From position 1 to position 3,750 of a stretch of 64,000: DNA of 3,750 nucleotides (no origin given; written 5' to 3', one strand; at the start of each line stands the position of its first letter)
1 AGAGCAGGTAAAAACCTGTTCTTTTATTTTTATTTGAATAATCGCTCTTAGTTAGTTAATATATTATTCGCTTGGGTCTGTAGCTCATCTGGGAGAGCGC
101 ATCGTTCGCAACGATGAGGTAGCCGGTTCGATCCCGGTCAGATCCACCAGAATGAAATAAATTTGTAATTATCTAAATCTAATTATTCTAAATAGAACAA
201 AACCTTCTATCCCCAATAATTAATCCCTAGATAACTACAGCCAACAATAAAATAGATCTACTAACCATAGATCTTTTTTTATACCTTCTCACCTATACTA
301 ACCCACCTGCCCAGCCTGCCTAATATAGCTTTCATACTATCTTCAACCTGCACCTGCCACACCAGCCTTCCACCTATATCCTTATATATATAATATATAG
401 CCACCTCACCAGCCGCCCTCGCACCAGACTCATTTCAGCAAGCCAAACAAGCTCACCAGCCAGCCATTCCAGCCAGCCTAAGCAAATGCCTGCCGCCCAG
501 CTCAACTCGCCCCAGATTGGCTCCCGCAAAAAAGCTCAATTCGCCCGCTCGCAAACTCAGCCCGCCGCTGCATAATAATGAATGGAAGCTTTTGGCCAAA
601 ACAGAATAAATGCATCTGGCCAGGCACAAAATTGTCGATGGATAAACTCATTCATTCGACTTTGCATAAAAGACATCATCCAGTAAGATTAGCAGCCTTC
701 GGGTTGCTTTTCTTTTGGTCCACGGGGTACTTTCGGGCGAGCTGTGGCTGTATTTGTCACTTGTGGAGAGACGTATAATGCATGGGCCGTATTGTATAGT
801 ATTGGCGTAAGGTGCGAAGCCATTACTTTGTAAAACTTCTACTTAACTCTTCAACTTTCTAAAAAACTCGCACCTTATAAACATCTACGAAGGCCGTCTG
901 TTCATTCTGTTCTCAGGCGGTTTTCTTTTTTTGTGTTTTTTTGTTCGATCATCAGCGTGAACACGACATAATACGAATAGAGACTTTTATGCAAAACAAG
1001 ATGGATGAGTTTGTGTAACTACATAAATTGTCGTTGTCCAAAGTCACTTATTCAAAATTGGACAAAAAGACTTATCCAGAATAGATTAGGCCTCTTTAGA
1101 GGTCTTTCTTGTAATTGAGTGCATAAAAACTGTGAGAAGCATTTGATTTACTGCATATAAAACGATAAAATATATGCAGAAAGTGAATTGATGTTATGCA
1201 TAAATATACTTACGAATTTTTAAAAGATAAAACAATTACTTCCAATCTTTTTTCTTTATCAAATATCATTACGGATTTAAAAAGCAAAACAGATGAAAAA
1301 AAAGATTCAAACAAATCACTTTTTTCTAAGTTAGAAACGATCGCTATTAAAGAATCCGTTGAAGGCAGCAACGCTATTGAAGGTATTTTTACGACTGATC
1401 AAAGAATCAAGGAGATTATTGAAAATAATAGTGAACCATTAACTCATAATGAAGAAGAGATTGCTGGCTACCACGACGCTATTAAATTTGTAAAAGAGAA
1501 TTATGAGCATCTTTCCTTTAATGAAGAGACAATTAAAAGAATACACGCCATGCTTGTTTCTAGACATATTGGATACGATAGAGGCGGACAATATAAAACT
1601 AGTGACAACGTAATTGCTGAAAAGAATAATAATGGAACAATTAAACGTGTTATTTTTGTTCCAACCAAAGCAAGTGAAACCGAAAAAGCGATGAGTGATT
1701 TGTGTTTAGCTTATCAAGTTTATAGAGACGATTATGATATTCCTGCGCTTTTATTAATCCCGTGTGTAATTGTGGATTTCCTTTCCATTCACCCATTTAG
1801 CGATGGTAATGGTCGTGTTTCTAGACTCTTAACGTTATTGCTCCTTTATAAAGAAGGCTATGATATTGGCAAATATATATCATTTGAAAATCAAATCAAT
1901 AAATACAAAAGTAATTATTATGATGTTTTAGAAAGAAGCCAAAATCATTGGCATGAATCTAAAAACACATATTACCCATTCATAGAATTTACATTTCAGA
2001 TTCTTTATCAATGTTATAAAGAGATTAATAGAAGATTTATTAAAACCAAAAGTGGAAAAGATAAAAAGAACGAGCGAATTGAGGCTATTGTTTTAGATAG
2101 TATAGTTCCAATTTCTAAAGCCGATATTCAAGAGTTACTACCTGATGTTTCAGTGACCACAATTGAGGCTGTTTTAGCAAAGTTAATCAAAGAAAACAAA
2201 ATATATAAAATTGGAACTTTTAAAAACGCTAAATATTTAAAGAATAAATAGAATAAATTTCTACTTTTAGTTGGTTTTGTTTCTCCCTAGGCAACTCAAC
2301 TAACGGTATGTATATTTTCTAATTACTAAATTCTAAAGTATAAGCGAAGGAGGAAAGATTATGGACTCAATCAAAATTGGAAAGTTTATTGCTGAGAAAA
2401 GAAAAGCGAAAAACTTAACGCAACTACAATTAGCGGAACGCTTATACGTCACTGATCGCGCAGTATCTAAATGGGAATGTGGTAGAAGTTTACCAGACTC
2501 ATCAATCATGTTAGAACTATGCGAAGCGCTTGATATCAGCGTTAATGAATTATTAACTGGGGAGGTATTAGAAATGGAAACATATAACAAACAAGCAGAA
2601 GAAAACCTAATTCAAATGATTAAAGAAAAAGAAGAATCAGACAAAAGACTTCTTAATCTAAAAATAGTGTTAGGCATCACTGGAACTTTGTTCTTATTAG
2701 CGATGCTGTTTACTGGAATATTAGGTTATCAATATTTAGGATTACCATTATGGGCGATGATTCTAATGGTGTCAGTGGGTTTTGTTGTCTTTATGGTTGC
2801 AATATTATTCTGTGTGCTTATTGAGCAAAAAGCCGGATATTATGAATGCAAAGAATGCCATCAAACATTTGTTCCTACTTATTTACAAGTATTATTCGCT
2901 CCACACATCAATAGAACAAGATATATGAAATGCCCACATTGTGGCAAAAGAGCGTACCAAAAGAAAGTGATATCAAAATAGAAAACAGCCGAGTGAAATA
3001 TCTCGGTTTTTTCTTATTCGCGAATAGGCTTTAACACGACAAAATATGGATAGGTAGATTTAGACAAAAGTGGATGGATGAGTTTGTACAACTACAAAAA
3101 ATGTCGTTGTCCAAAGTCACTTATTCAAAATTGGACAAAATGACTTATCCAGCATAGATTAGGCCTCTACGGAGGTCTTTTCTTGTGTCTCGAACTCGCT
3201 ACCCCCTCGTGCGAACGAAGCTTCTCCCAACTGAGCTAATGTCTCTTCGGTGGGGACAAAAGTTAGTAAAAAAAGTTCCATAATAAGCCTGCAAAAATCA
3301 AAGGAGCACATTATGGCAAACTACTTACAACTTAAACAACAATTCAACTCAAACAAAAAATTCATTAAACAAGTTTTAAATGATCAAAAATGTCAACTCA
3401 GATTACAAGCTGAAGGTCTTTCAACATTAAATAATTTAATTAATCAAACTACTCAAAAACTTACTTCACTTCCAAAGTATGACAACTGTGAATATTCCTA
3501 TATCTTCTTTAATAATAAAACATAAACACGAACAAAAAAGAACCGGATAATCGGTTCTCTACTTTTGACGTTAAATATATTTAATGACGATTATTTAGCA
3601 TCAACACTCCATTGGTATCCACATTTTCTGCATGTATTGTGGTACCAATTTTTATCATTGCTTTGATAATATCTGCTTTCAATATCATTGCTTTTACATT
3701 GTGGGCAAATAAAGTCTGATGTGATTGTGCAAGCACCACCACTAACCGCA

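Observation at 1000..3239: Fic-XRE module bracketed by two copies of a 115-bp palindrome-plus-terminator element, next to tRNA and an inverted tRNA fragment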

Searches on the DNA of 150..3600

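Call 24: search_rna_families(source=window, start=150, end=3600, threshold=evalue, max_evalue=5, show_alignments=3)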
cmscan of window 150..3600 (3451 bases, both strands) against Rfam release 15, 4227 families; matches with E-value up to 5: 1.
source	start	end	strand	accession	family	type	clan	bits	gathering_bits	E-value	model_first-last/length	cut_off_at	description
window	231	300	-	RF03204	mir-4510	Gene; miRNA;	-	18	60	2.3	1-72/72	no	mir-4510 microRNA precursor family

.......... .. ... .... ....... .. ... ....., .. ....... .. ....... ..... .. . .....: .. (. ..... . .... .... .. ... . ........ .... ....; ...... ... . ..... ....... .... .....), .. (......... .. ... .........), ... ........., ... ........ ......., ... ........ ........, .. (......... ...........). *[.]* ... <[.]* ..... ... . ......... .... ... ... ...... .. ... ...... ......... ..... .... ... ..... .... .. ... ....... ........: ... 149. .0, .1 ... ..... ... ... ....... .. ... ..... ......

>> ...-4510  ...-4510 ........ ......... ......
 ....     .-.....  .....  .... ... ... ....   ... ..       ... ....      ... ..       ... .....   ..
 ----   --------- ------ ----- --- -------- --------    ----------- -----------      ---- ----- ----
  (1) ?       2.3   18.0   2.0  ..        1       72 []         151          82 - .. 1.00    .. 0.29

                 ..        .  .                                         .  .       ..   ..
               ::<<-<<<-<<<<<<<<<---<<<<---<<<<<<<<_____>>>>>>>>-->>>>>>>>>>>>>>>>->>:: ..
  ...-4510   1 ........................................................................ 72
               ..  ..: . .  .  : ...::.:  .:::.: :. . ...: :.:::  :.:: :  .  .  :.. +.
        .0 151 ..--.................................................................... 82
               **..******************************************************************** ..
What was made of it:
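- On Known structured RNA family (Rfam): Nothing relevant appeared at E<=5 in 150-3600 (call 24).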

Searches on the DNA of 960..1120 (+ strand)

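Call 14: search_dna_similar(query=window:960-1120:+, collection=plasmids, mode=distant, max_evalue=0.01)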
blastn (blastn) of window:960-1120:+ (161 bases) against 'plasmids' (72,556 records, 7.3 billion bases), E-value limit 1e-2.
No match.

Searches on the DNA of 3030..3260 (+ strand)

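Call 15: search_dna_similar(query=window:3030-3260:+, collection=phages, mode=distant, max_evalue=0.01)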
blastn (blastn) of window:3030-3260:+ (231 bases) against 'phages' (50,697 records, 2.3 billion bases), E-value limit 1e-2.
Records with a match: 4; places in all: 4; records where one place covers at least 80% of the query: 0.
Best place of each record, by identity: 80-90% 4.
By first word of the organism name: Enterococcus 4.
By host as written in the record: Enterococcus faecalis 3; Enterococcus sp. 1.
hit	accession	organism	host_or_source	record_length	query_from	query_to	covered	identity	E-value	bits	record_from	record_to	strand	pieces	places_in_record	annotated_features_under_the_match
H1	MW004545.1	Enterococcus phage EFGrNG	Enterococcus faecalis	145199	160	212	23%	84.2%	5e-3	46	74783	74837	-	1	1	tRNA-Ala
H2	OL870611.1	Enterococcus phage UTI-EfS3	Enterococcus faecalis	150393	160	212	23%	84.2%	5e-3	46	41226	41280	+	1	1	tRNA-Ala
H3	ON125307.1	Enterococcus phage vB_OCPT_Bop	Enterococcus sp.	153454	160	212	23%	84.2%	5e-3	46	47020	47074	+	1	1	tRNA-Ala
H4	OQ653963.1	Enterococcus phage PEF1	Enterococcus faecalis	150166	160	212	23%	84.2%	5e-3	46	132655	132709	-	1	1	tRNA-Ala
